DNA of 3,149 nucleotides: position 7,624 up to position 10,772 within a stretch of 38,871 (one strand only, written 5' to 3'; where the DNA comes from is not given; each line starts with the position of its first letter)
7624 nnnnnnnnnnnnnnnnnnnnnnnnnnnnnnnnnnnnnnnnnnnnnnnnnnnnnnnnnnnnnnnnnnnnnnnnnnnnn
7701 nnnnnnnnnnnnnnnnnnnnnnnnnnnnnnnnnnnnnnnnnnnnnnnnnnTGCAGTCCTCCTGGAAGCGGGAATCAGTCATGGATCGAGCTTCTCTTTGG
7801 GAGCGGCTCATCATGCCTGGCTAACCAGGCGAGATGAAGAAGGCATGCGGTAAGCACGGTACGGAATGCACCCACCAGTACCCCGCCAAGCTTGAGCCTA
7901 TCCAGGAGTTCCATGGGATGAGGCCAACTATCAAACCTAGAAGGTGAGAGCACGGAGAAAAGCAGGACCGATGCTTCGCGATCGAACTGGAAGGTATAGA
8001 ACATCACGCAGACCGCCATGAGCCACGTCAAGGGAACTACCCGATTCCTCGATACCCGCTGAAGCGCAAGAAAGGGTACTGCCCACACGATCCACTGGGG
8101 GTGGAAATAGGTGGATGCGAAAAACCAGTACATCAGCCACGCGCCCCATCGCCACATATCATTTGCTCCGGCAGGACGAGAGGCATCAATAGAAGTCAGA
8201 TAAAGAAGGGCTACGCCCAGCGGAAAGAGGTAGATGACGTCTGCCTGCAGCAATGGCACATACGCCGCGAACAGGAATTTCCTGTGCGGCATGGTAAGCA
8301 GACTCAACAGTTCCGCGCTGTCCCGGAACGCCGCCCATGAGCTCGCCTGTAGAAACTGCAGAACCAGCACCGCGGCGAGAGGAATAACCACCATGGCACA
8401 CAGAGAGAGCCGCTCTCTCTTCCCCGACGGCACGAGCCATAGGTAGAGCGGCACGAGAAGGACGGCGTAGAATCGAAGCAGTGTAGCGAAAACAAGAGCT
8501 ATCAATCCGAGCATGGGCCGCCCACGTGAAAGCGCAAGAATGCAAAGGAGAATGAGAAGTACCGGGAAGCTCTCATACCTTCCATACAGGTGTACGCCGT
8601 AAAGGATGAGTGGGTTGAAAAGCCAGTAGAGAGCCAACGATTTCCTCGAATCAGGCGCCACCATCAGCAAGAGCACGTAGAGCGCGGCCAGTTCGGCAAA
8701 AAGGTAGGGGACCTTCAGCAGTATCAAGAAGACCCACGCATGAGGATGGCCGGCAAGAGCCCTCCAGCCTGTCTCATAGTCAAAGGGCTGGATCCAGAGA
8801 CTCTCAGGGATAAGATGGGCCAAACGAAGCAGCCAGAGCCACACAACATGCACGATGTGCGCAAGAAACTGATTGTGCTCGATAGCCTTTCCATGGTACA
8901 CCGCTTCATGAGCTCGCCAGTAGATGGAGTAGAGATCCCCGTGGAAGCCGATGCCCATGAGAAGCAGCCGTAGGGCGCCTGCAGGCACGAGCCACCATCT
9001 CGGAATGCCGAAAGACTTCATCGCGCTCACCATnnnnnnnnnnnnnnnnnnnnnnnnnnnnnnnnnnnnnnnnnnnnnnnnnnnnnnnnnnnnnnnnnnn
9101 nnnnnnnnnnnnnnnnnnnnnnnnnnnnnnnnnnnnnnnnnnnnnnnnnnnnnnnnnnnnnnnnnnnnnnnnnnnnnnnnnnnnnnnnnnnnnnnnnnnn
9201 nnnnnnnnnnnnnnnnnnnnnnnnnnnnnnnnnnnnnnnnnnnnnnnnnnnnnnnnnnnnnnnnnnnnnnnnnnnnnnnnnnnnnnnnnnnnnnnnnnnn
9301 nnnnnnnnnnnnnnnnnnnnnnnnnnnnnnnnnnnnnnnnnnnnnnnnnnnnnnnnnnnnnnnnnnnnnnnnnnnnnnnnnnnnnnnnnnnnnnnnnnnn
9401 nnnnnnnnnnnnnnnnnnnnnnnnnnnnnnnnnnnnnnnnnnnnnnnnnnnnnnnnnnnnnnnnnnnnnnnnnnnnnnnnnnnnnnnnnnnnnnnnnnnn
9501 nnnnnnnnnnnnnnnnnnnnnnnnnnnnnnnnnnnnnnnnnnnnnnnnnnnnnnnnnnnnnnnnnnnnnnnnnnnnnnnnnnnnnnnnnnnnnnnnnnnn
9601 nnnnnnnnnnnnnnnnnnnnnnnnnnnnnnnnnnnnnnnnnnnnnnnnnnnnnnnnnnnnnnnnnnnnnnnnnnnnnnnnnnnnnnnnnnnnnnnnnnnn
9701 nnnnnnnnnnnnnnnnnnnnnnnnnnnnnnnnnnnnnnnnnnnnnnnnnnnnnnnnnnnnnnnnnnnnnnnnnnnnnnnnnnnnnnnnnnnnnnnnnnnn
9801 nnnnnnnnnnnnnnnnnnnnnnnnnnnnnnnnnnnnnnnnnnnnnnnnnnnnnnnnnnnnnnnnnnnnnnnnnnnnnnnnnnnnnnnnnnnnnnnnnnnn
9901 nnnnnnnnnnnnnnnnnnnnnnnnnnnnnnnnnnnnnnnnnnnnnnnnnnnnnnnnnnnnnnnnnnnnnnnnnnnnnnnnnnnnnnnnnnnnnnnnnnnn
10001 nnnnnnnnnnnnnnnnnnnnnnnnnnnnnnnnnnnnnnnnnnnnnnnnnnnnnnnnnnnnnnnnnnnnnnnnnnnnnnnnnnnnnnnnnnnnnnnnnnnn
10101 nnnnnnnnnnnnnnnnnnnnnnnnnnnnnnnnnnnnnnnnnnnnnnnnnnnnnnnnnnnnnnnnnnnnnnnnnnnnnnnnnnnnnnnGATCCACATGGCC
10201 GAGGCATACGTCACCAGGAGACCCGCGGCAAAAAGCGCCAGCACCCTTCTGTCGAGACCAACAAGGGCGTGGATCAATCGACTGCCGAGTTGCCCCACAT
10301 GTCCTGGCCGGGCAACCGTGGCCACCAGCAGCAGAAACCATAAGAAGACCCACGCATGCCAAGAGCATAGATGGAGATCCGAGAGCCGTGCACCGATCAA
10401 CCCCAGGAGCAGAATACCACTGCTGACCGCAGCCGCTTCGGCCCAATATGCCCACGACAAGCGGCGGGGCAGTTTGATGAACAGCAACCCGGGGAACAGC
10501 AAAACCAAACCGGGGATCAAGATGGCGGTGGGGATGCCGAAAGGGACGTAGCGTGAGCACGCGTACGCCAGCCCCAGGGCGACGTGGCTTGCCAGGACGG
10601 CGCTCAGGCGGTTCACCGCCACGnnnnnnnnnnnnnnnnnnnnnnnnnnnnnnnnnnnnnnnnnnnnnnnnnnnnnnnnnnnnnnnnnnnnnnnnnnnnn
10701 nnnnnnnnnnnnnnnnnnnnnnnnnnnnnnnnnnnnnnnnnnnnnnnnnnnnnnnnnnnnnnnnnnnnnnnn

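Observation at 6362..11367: Polyprenol-phosphate-sugar synthase followed by three different GT-C membrane glycosyltransferases in one operon with ftsY and MEP-pathway genes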

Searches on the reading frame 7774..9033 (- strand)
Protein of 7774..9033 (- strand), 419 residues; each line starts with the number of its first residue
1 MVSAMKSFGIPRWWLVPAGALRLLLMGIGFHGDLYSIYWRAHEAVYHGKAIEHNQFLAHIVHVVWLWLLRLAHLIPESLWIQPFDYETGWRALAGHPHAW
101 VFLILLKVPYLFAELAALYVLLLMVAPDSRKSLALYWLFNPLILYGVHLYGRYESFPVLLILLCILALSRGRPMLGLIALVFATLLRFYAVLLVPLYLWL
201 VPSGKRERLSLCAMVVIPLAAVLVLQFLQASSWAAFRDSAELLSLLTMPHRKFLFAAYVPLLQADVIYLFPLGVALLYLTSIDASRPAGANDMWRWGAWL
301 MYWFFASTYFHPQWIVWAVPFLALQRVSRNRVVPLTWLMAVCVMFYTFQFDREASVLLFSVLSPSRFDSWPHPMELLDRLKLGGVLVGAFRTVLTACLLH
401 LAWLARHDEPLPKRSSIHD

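Call 7: search_solved_structures(query=window:7774-9030:-, max_evalue=10)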
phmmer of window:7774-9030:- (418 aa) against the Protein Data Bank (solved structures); distinct sequences matched with E-value up to 10: 0.

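Call 12: find_homologous_proteins(query=window:7774-9033:-)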
Query window:7774-9033:- (419 aa): 14 proteins with E <= 0.001 among 8000 candidates.
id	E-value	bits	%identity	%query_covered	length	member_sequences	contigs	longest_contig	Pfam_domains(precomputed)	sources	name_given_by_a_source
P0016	5.2e-264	894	95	99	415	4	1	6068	-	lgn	-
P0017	4.2e-183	628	67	97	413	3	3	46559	-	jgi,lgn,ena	-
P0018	9.3e-183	626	69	96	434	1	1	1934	-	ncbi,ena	-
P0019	5.0e-168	578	62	98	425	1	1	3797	-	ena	-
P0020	8.5e-168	577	64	93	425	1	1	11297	-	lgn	-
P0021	3.7e-166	572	63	95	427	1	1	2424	-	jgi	jgi:hypothetical protein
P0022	1.4e-155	537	61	97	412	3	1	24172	-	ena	-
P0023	4.0e-155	535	61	98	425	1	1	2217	-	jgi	-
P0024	1.4e-150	520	60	96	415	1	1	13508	-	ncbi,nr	ncbi:hypothetical protein JXA88_07910 [Candidatus Fermentibacteria bacterium]|nr:hypothetical protei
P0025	3.5e-149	516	61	93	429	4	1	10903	-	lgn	-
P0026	3.5e-132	460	56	96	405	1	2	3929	-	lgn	-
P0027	2.7e-85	305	60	57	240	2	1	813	-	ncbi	-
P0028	5.5e-36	143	31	94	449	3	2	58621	PF26314.1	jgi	jgi:hypothetical protein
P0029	1.1e-8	53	26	73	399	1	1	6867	PF09594.17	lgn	-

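Call 19: search_protein_families(library=pfam, alignment_id=A2, max_evalue=1)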
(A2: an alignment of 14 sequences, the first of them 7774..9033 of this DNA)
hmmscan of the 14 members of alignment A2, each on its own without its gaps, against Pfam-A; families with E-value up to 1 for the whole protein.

A. member 1, window:7774-9033:- (419 aa): 0 families

B. families by the number of members that match (of 14 scanned): 3 families
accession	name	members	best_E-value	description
PF09594.16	GT87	1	1.2e-07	Glycosyltransferase family 87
PF11520.13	Cren7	1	0.044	Chromatin protein Cren7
PF21139.3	BT_MCC_alpha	1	0.11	Methylcrotonyl-CoA carboxylase, alpha-subunit, BT domain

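Call 21: search_solved_structures(query=A2, max_evalue=10)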
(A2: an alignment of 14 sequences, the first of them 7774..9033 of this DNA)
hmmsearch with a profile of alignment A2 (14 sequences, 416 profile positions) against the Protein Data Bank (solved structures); distinct sequences matched with E-value up to 10: 2.
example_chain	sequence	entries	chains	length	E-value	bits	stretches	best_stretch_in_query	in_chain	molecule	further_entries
23gf_B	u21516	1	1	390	3e-10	43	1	106-255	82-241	GPI mannosyltransferase 1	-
23gx_B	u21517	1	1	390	3e-10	42.9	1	106-255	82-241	GPI mannosyltransferase 1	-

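Call 40: predict_structure(alignment_id=A2)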
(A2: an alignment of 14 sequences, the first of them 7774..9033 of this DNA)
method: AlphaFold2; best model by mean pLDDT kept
length: 419 residues; sequences in the alignment: 14
mean_pLDDT: 80.7   pTM: 0.84
mean pLDDT of the five models: 80.7, 79.9, 79.6, 78.3, 77.7
residues with pLDDT >= 90: 147; 70-90: 196; 50-70: 41; < 50: 35
segments of 3 or more residues with pLDDT < 50: 240-269, 415-419
pLDDT, mean of each block of 10 residues (from residue 1): 63 86 91 72 82 68 91 84 65 85 92 95 93 94 90 88 95 92 81 85 87 80 73 65 44 31 40 74 87 93 81 85 96 96 87 80 84 88 85 92 94 56
secondary structure, 60 per line:
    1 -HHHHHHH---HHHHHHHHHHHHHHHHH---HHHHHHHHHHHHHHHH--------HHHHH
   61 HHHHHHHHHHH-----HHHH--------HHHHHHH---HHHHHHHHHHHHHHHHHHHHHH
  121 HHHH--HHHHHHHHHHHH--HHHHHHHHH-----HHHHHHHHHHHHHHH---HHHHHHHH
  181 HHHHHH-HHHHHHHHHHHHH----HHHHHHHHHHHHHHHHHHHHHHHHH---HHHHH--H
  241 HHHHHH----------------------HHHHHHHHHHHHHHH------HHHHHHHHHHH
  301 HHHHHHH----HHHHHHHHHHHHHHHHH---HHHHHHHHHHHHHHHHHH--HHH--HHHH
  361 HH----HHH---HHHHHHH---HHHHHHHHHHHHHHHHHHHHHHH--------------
elements in order: H2-8 H12-28 H32-47 H56-71 H77-80 H89-95 H99-124 H127-138 H141-149 H155-169 H173-186 H188-200 H205-229 H233-237 H240-246 H269-283 H290-307 H312-328 H332-349 H357-362 H373-379 H383-405

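Call 64: find_encoding_contigs(protein=P0028, flank=10000, max_places=2)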
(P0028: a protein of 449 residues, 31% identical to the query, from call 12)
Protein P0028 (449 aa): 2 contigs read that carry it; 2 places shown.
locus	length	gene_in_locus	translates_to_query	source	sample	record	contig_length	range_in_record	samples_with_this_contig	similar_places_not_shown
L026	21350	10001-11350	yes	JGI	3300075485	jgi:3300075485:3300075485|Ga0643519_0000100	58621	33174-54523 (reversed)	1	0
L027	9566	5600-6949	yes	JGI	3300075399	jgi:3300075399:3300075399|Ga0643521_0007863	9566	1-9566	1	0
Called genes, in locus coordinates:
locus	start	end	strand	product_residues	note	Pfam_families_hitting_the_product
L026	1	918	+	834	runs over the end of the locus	PF02190:LON_substr_bdg, PF00004:AAA, PF07728:AAA_5, PF22667:Lon_lid, PF05362:Lon_C, PF13541:ChlI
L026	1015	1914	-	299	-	PF08544:GHMP_kinases_C (faint), PF00288:GHMP_kinases_N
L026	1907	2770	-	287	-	PF00398:RrnaAD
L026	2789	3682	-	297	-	PF00586:AIRS, PF02769:AIRS_C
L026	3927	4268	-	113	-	PF02694:UPF0060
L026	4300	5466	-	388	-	PF00155:Aminotran_1_2, PF01053:Cys_Met_Meta_PP (weak), PF01041:DegT_DnrJ_EryC1 (weak)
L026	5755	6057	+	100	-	PF00166:Cpn10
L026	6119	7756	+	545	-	PF00118:Cpn60_TCP1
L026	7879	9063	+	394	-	PF00534:Glycos_transf_1, PF13692:Glyco_trans_1_4, PF13524:Glyco_trans_1_2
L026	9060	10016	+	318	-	PF03706:LPG_synthase_TM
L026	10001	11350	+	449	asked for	PF26314:MptA_B_family (weak)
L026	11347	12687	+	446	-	-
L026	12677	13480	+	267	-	PF13489:Methyltransf_23, PF01209:Ubie_methyltran (faint), PF13847:Methyltransf_31, PF08241:Methyltransf_11, PF08242:Methyltransf_12, PF13649:Methyltransf_25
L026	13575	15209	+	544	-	PF01019:G_glu_transpept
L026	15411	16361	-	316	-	PF01209:Ubie_methyltran (weak), PF08003:Methyltransf_9 (weak), PF13489:Methyltransf_23, PF07021:MetW, PF08241:Methyltransf_11, PF08242:Methyltransf_12, PF13649:Methyltransf_25, PF13847:Methyltransf_31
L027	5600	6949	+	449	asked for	PF26314:MptA_B_family (weak)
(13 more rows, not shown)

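Call 83: find_encoding_contigs(protein=P0022, flank=10000, max_places=1)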
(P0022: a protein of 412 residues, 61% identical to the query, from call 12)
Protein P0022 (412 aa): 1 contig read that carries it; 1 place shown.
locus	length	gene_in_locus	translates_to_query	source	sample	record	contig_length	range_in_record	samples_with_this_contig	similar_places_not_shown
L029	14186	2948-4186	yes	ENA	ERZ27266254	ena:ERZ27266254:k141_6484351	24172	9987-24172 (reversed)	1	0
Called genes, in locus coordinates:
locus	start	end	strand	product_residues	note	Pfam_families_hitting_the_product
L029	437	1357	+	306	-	PF02881:SRP54_N (weak), PF00448:SRP54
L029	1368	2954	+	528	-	-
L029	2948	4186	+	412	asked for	-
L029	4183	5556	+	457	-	-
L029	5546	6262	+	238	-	PF01128:IspD, PF12804:NTP_transf_3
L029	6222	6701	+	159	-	PF02542:YgbB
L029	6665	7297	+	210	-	PF09335:VTT_dom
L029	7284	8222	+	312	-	PF00005:ABC_tran, PF13304:AAA_21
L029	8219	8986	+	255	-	PF12679:ABC2_membrane_2, PF12730:ABC2_membrane_4 (weak), PF12698:ABC2_membrane_3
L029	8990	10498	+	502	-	PF23357:DUF7088, PF09822:ABC_transp_aux, PF14258:DUF4350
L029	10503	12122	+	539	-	PF14238:DUF4340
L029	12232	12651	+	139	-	PF01475:FUR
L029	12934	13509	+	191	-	PF02915:Rubrerythrin, PF00210:Ferritin (weak), PF23458:DUF7130 (weak), PF21349:RUBY_RBDX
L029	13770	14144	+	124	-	PF06397:Desulfoferrod_N, PF01880:Desulfoferrodox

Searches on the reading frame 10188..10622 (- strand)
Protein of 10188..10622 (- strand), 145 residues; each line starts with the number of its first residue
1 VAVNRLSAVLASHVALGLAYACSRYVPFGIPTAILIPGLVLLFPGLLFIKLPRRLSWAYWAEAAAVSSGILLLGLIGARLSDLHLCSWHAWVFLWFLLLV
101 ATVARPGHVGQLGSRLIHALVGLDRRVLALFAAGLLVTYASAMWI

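Call 88: search_protein_families(library=pfam, alignment_id=A5, max_evalue=10)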
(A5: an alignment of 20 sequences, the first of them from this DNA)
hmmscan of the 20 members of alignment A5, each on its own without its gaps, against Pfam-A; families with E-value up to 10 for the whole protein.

A. member 1, seq(145 aa): 1 family
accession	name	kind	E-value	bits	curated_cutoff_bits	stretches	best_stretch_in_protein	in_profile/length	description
PF06738.18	ThrE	-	3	7.7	26.3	1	5-49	158-202/241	Putative threonine/serine exporter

B. families by the number of members that match (of 20 scanned): 34 families (the first 25 are shown)
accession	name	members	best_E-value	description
PF11239.13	DUF3040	2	0.77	Protein of unknown function (DUF3040)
PF06738.18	ThrE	2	3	Putative threonine/serine exporter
PF03073.20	TspO_MBR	1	0.0018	TspO/MBR family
PF08135.16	EPV_E5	1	0.0071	Major transforming protein E5 family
PF01925.25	TauE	1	0.016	Sulfite exporter TauE/SafE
PF01769.21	MgtE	1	0.025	Divalent cation transporter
PF03034.20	PSS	1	0.047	Phosphatidyl serine synthase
PF15109.11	TMEM125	1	0.074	TMEM125 protein family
PF05052.17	MerE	1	0.096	MerE protein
PF06781.17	CrgA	1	0.12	Cell division protein CrgA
PF10039.14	DUF2275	1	0.13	Predicted integral membrane protein (DUF2275)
PF01543.22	HCV_capsid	1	0.14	Hepatitis C virus capsid protein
PF03649.18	UPF0014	1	0.17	Uncharacterised protein family (UPF0014)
PF14798.11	Ca_hom_mod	1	0.19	Calcium homeostasis modulator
PF19865.4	DUF6338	1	0.23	Family of unknown function (DUF6338)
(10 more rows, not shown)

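Call 89: search_solved_structures(query=A5, max_evalue=10)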
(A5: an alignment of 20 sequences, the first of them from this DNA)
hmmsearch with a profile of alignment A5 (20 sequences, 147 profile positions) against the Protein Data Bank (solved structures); distinct sequences matched with E-value up to 10: 4.
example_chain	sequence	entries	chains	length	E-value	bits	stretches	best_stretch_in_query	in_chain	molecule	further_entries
8z11_i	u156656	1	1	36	0.012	18.5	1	31-55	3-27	Photosystem I reaction center subunit VIII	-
9uh3_I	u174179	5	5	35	0.048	16.5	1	30-55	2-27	Photosystem I reaction center subunit VIII (psaI)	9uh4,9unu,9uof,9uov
9m4f_I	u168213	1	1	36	0.05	16.4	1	30-55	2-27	PsaI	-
9jj8_i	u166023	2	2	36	0.099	15.5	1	31-55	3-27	Photosystem I reaction center subunit VIII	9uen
